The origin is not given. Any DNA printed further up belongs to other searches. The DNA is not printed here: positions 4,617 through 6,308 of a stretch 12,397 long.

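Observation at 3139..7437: Translationally coupled sugar-dehydrogenase / HasA-like synthase / PgaB-like deacetylase operon: a synthase-dependent exopolysaccharide system in an archaeon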

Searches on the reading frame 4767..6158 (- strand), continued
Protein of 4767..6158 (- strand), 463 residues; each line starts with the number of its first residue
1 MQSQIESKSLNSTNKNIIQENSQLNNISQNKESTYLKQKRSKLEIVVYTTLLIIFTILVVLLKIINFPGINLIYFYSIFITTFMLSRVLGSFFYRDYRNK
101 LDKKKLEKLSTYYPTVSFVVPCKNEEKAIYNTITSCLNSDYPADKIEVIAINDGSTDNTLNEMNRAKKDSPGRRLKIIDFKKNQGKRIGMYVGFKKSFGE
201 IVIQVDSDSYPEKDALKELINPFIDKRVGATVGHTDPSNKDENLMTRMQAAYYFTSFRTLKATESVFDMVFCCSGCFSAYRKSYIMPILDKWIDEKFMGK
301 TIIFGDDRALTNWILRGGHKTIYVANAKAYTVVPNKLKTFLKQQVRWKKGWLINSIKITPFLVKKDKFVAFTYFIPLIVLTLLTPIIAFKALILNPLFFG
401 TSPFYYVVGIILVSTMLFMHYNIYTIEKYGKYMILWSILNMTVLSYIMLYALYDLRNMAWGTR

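Call 43: get_annotated_region(hit=H22, flank=3000)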
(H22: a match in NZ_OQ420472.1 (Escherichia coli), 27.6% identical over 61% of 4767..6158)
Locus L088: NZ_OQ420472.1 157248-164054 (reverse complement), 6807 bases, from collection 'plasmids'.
description: Escherichia coli strain B39 plasmid pB39_V, complete sequence
organism: Escherichia coli (NCBI taxid 562)
taxonomy: Bacteria; Pseudomonadota; Gammaproteobacteria; Enterobacterales; Enterobacteriaceae; Escherichia; Escherichia coli
host: -; source: -; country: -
typing (MOB-suite, as given by PLSDB): non-mobilizable
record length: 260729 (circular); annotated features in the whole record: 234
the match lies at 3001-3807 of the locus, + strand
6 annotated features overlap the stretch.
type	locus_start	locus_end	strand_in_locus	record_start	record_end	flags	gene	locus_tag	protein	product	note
CDS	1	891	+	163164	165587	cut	pgaA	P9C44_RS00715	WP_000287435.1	poly-beta-1,6 N-acetyl-D-glucosamine export porin PgaA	-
CDS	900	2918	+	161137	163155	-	pgaB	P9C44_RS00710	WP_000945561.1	poly-beta-1,6-N-acetyl-D-glucosamine N-deacetylase PgaB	-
CDS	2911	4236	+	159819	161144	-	pgaC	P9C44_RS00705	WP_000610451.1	poly-beta-1,6-N-acetyl-D-glucosamine synthase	GO:0042710 - biofilm formation [Evidence IEA]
CDS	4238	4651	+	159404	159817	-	pgaD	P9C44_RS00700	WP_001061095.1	poly-beta-1,6-N-acetyl-D-glucosamine biosynthesis protein PgaD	-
CDS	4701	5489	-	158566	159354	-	phoH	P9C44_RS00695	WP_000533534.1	phosphate starvation-inducible protein PhoH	-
CDS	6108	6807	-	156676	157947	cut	efeB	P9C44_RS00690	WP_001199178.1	iron uptake transporter deferrochelatase/peroxidase subunit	GO:0033212 - iron import into cell [Evidence IEA]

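Call 49: search_protein_families(library=pfam, proteins=[L069:12258-13331:+, L013:7245-8150:+, L085:7288-9057:+, L085:5374-7251:+, L085:2550-4028:+], max_evalue=1)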
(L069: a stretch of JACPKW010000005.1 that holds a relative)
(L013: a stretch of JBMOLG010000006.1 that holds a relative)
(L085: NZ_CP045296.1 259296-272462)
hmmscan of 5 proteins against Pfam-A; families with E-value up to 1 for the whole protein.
L069:12258-13331:+ (358 aa): 2 families
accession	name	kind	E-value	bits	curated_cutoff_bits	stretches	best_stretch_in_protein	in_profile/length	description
PF05231.19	MASE1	-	9.7e-37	127.1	29.8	1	28-306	3-298/299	MASE1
PF13188.13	PAS_8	-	0.0098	16.2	21.8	1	312-350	2-43/65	PAS domain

L013:7245-8150:+ (301 aa): 5 families
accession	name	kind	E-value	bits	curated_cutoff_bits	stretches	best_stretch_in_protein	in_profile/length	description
PF10096.14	DUF2334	-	7.5e-09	35.9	26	1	66-262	2-198/203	Uncharacterized protein conserved in bacteria (DUF2334)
PF12889.12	DUF3829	-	0.11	12.5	26.8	1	161-269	10-98/285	Protein of unknown function (DUF3829)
PF18091.7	E3_UbLigase_RBR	-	0.17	12.5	23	1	216-267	39-90/92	E3 Ubiquitin Ligase RBR C-terminal domain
PF08227.16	DASH_Hsk3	-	0.25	12.2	24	1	260-282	4-26/45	DASH complex subunit Hsk3 like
PF06716.16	MP_p6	-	0.41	11.1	22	1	12-33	13-34/54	Movement protein p6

L085:7288-9057:+ (589 aa): 3 families
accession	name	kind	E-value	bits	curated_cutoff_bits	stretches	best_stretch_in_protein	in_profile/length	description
PF01522.26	Polysacc_deac_1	-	1.1e-05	25.8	23.1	1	112-200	3-72/124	Polysaccharide deacetylase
PF02210.31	Laminin_G_2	-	0.068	14.1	22.9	0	412-525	17-98/126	Laminin G domain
PF03188.21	Cytochrom_B561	-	0.28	11.9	23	1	12-70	28-86/137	Eukaryotic cytochrome b561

L085:5374-7251:+ (625 aa): 9 families
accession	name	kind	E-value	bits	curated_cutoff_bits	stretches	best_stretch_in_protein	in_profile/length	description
PF00535.33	Glycos_transf_2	-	2e-30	106.4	23.3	1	246-420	1-162/168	Glycosyl transferase family 2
PF13641.12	Glyco_tranf_2_3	-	8.7e-30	104.9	27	1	243-485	1-229/230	Glycosyltransferase like family 2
PF03142.21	Chitin_synth_2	-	2.5e-22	79.7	27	1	328-613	194-504/527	Chitin synthase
PF13506.12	Glyco_transf_21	-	1.6e-06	28.1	21.7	1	323-485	18-174/174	Glycosyl transferase family 21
PF07238.19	PilZ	-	4.3e-06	27.4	22.5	1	69-165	7-87/102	PilZ domain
PF13632.12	Glyco_trans_2_3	-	4.1e-05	23.9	27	1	339-550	2-172/198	Glycosyl transferase family group 2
PF10111.15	Glyco_tranf_2_2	-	4.1e-05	23.6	27.3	1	246-349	1-95/276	Glycosyltransferase like family 2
PF13704.12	Glyco_tranf_2_4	-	0.0088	16.9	27.5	1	276-348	21-84/98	Glycosyl transferase family 2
PF09488.16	Osmo_MPGsynth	-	0.025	13.9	27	1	245-348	52-173/381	Mannosyl-3-phosphoglycerate synthase (osmo_MPGsynth)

L085:2550-4028:+ (492 aa): 6 families
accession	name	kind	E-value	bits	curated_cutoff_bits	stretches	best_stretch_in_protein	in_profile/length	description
PF01522.26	Polysacc_deac_1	-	9e-58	194.1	23.1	2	290-412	3-123/124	Polysaccharide deacetylase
PF03065.20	Glyco_hydro_57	-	1.2e-05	25.3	21.2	1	352-414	108-170/291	Glycosyl hydrolase family 57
PF22537.1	WbmS-like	-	1.7e-05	25.3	27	1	298-382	1-82/186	Polysaccharide deacetylase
PF05944.17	Phage_term_smal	-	0.016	15.7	29.4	1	115-184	36-105/130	Phage small terminase subunit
PF04748.18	Polysacc_deac_2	-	0.042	13.4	27.5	1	418-480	152-211/212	Divergent polysaccharide deacetylase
PF24862.1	SUS_EPBD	-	0.11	13.4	27.7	0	306-355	18-67/88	Sucrose synthase EPBD domain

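Call 50: get_annotated_region(hit=H31, flank=2500)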
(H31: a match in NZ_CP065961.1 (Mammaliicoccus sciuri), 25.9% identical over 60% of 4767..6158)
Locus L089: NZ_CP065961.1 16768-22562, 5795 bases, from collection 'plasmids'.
description: Mammaliicoccus sciuri strain GDK8D55P plasmid pK8D55P-fosD, complete sequence
organism: Mammaliicoccus sciuri (NCBI taxid 1296)
taxonomy: Bacteria; Bacillota; Bacilli; Bacillales; Staphylococcaceae; Mammaliicoccus; Mammaliicoccus sciuri
host: -; source: duck,single cell; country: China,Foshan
typing (MOB-suite, as given by PLSDB): non-mobilizable
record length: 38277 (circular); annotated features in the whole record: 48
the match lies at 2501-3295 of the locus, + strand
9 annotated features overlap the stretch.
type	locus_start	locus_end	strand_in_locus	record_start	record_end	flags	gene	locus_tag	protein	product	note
CDS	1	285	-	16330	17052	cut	-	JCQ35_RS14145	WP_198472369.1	DUF3991 and TOPRIM domain-containing protein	GO:0006260 - DNA replication [Evidence IEA]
CDS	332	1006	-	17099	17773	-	-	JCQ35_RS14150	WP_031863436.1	IS6-like element IS257 family transposase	GO:0006313 - DNA transposition [Evidence IEA]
CDS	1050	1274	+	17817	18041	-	-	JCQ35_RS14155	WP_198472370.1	hypothetical protein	-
CDS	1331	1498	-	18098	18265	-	-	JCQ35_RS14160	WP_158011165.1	hypothetical protein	-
CDS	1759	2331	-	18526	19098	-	-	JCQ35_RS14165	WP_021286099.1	TetR/AcrR family transcriptional regulator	GO:0006355 - regulation of DNA-templated transcription [Evidence IEA]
CDS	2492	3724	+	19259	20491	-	pgaC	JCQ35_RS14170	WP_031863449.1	poly-beta-1,6-N-acetyl-D-glucosamine synthase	GO:0042710 - biofilm formation [Evidence IEA]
CDS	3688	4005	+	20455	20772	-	icaD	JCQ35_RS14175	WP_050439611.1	intracellular adhesion protein IcaD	GO:0045226 - extracellular polysaccharide biosynthetic process [Evidence IEA]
CDS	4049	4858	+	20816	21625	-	icaB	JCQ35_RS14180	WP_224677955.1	intercellular adhesin biosynthesis polysaccharide N-deacetylase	GO:0045226 - extracellular polysaccharide biosynthetic process [Evidence IEA]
CDS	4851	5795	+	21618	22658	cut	-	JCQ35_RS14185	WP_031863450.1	acyltransferase family protein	-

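Call 51: get_annotated_region(hit=H8, flank=4000)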
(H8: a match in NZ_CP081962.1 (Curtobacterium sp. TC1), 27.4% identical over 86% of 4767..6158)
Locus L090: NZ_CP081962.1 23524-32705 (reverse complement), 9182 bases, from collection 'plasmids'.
description: Curtobacterium sp. TC1 plasmid pTCL, complete sequence
organism: Curtobacterium sp. TC1 (NCBI taxid 2862880)
taxonomy: Bacteria; Actinomycetota; Actinomycetes; Micrococcales; Microbacteriaceae; Curtobacterium; Curtobacterium sp. TC1
host: -; source: Medicago sativa,cell culture,seed coat,seed coat; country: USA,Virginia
typing (MOB-suite, as given by PLSDB): non-mobilizable
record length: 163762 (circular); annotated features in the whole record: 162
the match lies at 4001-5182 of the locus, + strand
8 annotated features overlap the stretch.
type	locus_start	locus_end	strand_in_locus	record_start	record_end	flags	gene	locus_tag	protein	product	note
CDS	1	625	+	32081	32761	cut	-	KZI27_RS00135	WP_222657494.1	hypothetical protein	-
CDS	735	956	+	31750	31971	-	-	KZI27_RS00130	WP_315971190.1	hypothetical protein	-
CDS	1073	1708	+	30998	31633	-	-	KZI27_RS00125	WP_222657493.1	carbonic anhydrase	-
CDS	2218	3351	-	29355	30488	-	-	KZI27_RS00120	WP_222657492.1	DUF475 domain-containing protein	-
CDS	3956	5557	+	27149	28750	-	-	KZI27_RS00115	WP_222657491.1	glycosyltransferase family 2 protein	-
CDS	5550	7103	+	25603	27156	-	-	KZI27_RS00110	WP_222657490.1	glycosyl hydrolase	-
CDS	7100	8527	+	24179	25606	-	-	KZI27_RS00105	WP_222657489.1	UDP-glucose/GDP-mannose dehydrogenase family protein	-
CDS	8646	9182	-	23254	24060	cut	-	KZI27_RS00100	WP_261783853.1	helix-turn-helix domain-containing protein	-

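Call 52: get_annotated_region(hit=H35, flank=4000)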
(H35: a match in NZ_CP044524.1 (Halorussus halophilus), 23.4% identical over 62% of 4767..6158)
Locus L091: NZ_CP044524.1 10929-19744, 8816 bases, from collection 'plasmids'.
description: Halorussus halophilus strain ZS-3 plasmid unnamed1, complete sequence
organism: Halorussus halophilus (NCBI taxid 2650975)
taxonomy: Archaea; Euryarchaeota; Halobacteria; Halobacteriales; Haladaptataceae; Halorussus; Halorussus halophilus
host: -; source: pure culture,marine solar saltern; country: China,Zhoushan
typing (MOB-suite, as given by PLSDB): non-mobilizable
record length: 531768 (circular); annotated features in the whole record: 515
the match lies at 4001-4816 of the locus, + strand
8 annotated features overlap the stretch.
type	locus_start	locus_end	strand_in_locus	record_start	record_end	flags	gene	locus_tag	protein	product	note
CDS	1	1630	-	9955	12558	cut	-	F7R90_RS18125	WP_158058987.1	heavy metal translocating P-type ATPase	GO:0006812 - monoatomic cation transport [Evidence IEA]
CDS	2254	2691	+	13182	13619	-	-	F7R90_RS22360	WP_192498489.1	hypothetical protein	-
CDS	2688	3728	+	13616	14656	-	-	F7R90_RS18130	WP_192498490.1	DUF2334 domain-containing protein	-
CDS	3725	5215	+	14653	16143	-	-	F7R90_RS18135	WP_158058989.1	glycosyltransferase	-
CDS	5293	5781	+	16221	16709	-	-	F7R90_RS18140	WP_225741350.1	acyl-CoA thioesterase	-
CDS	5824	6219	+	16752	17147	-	-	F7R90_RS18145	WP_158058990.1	hypothetical protein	-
CDS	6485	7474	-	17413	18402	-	-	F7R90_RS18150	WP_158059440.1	ribonucleotide-diphosphate reductase subunit beta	GO:0009263 - deoxyribonucleotide biosynthetic process [Evidence IEA]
CDS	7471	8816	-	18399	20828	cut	-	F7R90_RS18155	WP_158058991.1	ribonucleoside-diphosphate reductase subunit alpha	GO:0006260 - DNA replication [Evidence IEA]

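Call 53: get_annotated_region(hit=H2, flank=4000)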
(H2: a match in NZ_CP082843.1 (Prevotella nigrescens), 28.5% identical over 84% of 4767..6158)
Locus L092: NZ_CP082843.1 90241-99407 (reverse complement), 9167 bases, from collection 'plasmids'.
description: Prevotella nigrescens strain FDAARGOS_1486 plasmid unnamed, complete sequence
organism: Prevotella nigrescens (NCBI taxid 28133)
taxonomy: Bacteria; Bacteroidota; Bacteroidia; Bacteroidales; Prevotellaceae; Prevotella; Prevotella nigrescens
host: -; source: -; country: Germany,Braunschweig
typing (MOB-suite, as given by PLSDB): non-mobilizable; mating-pair formation MPF_T
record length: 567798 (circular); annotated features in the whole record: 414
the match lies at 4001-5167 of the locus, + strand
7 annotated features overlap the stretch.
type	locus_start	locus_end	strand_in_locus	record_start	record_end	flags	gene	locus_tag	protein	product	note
CDS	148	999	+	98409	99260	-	panC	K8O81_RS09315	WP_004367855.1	pantoate--beta-alanine ligase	GO:0015940 - pantothenate biosynthetic process [Evidence IEA]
CDS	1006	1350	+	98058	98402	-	-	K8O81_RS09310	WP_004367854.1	aspartate 1-decarboxylase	GO:0006523 - alanine biosynthetic process [Evidence IEA]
CDS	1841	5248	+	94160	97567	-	-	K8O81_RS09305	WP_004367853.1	glycosyltransferase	-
CDS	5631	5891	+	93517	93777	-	-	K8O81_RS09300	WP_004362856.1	membrane protein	-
CDS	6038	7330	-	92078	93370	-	-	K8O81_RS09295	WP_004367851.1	M64 family metallopeptidase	-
CDS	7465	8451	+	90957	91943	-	-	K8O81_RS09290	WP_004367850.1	Gfo/Idh/MocA family oxidoreductase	-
CDS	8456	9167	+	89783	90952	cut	-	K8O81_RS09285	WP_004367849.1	DUF4421 domain-containing protein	-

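Call 65: search_protein_families(library=ncbifam, proteins=[L048:4571-5854:+, L042:4676-5962:+, L018:320-1612:+, L008:4545-5972:+, L086:6051-7382:+], max_evalue=1e-30)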
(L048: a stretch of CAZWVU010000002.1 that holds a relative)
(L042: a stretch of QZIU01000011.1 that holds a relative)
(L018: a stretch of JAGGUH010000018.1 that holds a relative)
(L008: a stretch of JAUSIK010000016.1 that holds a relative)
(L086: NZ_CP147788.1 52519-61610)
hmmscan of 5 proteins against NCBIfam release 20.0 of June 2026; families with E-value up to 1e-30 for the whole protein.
L048:4571-5854:+ (427 aa): 6 families
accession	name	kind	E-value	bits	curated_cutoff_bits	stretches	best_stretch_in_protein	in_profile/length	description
TIGR03026.1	NDP-sugDHase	subfamily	3e-129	431.4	189.8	1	8-408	2-413/413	nucleotide sugar dehydrogenase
NF040825.1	UDPMaNacDH_Arch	equivalog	1.1e-102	344.1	750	1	9-427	3-415/418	UDP-N-acetyl-D-mannosamine dehydrogenase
NF011729.0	PRK15182.1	equivalog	3.2e-75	253.5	592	1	5-414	5-420/425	Vi polysaccharide biosynthesis UDP-N-acetylglucosamine C-6 dehydrogenase TviB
NF008286.0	PRK11064.1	equivalog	7.5e-74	248.8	459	1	7-398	4-410/420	UDP-N-acetyl-D-mannosamine dehydrogenase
NF041297.1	UDPGDh_AglM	equivalog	5.1e-62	210.2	670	1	8-414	2-421/429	UDP-glucose 6-dehydrogenase AglM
NF047673.2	TeichurnBiosyTuaD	equivalog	3e-47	161.7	700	1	7-427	2-431/439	UDP-glucose 6-dehydrogenase TuaD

L042:4676-5962:+ (428 aa): 6 families
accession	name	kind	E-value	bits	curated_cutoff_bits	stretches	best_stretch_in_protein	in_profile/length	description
TIGR03026.1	NDP-sugDHase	subfamily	4.3e-125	417.7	189.8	1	8-409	2-413/413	nucleotide sugar dehydrogenase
NF040825.1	UDPMaNacDH_Arch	equivalog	3.8e-99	332.4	750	1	9-428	3-415/418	UDP-N-acetyl-D-mannosamine dehydrogenase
NF008286.0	PRK11064.1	equivalog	1.6e-73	247.7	459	1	7-397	4-408/420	UDP-N-acetyl-D-mannosamine dehydrogenase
NF011729.0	PRK15182.1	equivalog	1.2e-72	245.1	592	1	8-394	8-397/425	Vi polysaccharide biosynthesis UDP-N-acetylglucosamine C-6 dehydrogenase TviB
NF041297.1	UDPGDh_AglM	equivalog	2.2e-53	181.7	670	1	9-417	3-423/429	UDP-glucose 6-dehydrogenase AglM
NF047673.2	TeichurnBiosyTuaD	equivalog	3.5e-44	151.6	700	1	7-428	2-431/439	UDP-glucose 6-dehydrogenase TuaD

L018:320-1612:+ (430 aa): 6 families
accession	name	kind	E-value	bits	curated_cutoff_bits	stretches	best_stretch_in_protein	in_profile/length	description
TIGR03026.1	NDP-sugDHase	subfamily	2.6e-130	434.9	189.8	1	12-411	3-413/413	nucleotide sugar dehydrogenase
NF040825.1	UDPMaNacDH_Arch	equivalog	1.9e-98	330.1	750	1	12-430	3-415/418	UDP-N-acetyl-D-mannosamine dehydrogenase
NF008286.0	PRK11064.1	equivalog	5.2e-72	242.7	459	1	10-408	4-414/420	UDP-N-acetyl-D-mannosamine dehydrogenase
NF011729.0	PRK15182.1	equivalog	2e-70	237.7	592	1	8-366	5-361/425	Vi polysaccharide biosynthesis UDP-N-acetylglucosamine C-6 dehydrogenase TviB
NF041297.1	UDPGDh_AglM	equivalog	7.2e-60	203.1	670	1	12-427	3-427/429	UDP-glucose 6-dehydrogenase AglM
NF047673.2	TeichurnBiosyTuaD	equivalog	4e-58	197.6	700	1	12-430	4-431/439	UDP-glucose 6-dehydrogenase TuaD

L008:4545-5972:+ (475 aa): 6 families
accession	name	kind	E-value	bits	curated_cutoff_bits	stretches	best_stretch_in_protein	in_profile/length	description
TIGR03026.1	NDP-sugDHase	subfamily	4.8e-121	404.4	189.8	1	16-412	2-413/413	nucleotide sugar dehydrogenase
NF040825.1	UDPMaNacDH_Arch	equivalog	6.9e-94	315.1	750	1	16-432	2-416/418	UDP-N-acetyl-D-mannosamine dehydrogenase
NF008286.0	PRK11064.1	equivalog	1.1e-72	244.9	459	1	15-409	4-414/420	UDP-N-acetyl-D-mannosamine dehydrogenase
NF011729.0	PRK15182.1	equivalog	2.9e-72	243.8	592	1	15-397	7-393/425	Vi polysaccharide biosynthesis UDP-N-acetylglucosamine C-6 dehydrogenase TviB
NF047673.2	TeichurnBiosyTuaD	equivalog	8.9e-51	173.4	700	1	15-432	2-432/439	UDP-glucose 6-dehydrogenase TuaD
NF041297.1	UDPGDh_AglM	equivalog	4.6e-49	167.5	670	1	16-418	2-421/429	UDP-glucose 6-dehydrogenase AglM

L086:6051-7382:+ (443 aa): 6 families
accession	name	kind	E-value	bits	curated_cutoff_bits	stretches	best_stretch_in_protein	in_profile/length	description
NF047673.2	TeichurnBiosyTuaD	equivalog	4.3e-171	569.9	700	1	2-435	3-436/439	UDP-glucose 6-dehydrogenase TuaD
TIGR03026.1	NDP-sugDHase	subfamily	8.4e-137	456.3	189.8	1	1-411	1-413/413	nucleotide sugar dehydrogenase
NF041297.1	UDPGDh_AglM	equivalog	1.7e-121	406.1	670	1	1-422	1-426/429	UDP-glucose 6-dehydrogenase AglM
NF040825.1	UDPMaNacDH_Arch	equivalog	1.9e-56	191.8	750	1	1-414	1-402/418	UDP-N-acetyl-D-mannosamine dehydrogenase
NF008286.0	PRK11064.1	equivalog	1.9e-49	168.4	459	1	2-389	5-399/420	UDP-N-acetyl-D-mannosamine dehydrogenase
NF011631.0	PRK15057.1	equivalog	9.8e-43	146.7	757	1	1-353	1-340/388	UDP-glucose 6-dehydrogenase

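Call 70: search_solved_structures(query=A1, max_evalue=0.00001)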
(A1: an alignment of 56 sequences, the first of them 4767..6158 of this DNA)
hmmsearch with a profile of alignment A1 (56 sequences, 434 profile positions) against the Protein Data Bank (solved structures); distinct sequences matched with E-value up to 0.00001: 41.
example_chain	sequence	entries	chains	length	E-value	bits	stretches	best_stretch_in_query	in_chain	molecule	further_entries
8smm_A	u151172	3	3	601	1e-40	143.1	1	149-433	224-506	Hyaluronan synthase 1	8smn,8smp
7sp7_A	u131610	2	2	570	2.1e-36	128.9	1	146-434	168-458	Hyaluronan synthase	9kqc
8snc_A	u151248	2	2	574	2.2e-36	128.8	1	146-434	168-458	Hyaluronan synthase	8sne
7sp6_A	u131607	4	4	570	2.1e-35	125.6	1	146-434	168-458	Hyaluronan synthase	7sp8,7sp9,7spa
8snd_A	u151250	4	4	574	2.2e-35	125.5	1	146-434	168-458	Hyaluronan synthase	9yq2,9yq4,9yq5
6yv7_A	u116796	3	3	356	6.9e-25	90.9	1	77-208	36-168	Glycosyl transferase, family 2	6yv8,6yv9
6yv7_B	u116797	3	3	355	7e-25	90.9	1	77-208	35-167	Glycosyl transferase, family 2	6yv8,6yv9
6p61_A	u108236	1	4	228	7.9e-20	74.3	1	76-193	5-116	Glycosyltransferase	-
2z87_A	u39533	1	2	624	3.6e-17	65.5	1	63-212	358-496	Chondroitin synthase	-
2z86_A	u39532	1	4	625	3.6e-17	65.5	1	63-212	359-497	Chondroitin synthase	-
5tze_C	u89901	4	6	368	8.9e-17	64.2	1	86-189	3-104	Glycosyl transferase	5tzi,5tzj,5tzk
5tz8_A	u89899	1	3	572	1.8e-16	63.2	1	86-189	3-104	Glycosyl transferase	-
9nye_A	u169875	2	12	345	5.7e-16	61.6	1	79-195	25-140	Glycosyltransferase sll0501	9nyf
5ekp_C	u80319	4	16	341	6.2e-16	61.4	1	79-195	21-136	Uncharacterized glycosyltransferase sll0501 | Glycosyltransferase sll0501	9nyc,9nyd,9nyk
5eke_A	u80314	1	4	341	6.2e-16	61.4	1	79-195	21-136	Uncharacterized glycosyltransferase sll0501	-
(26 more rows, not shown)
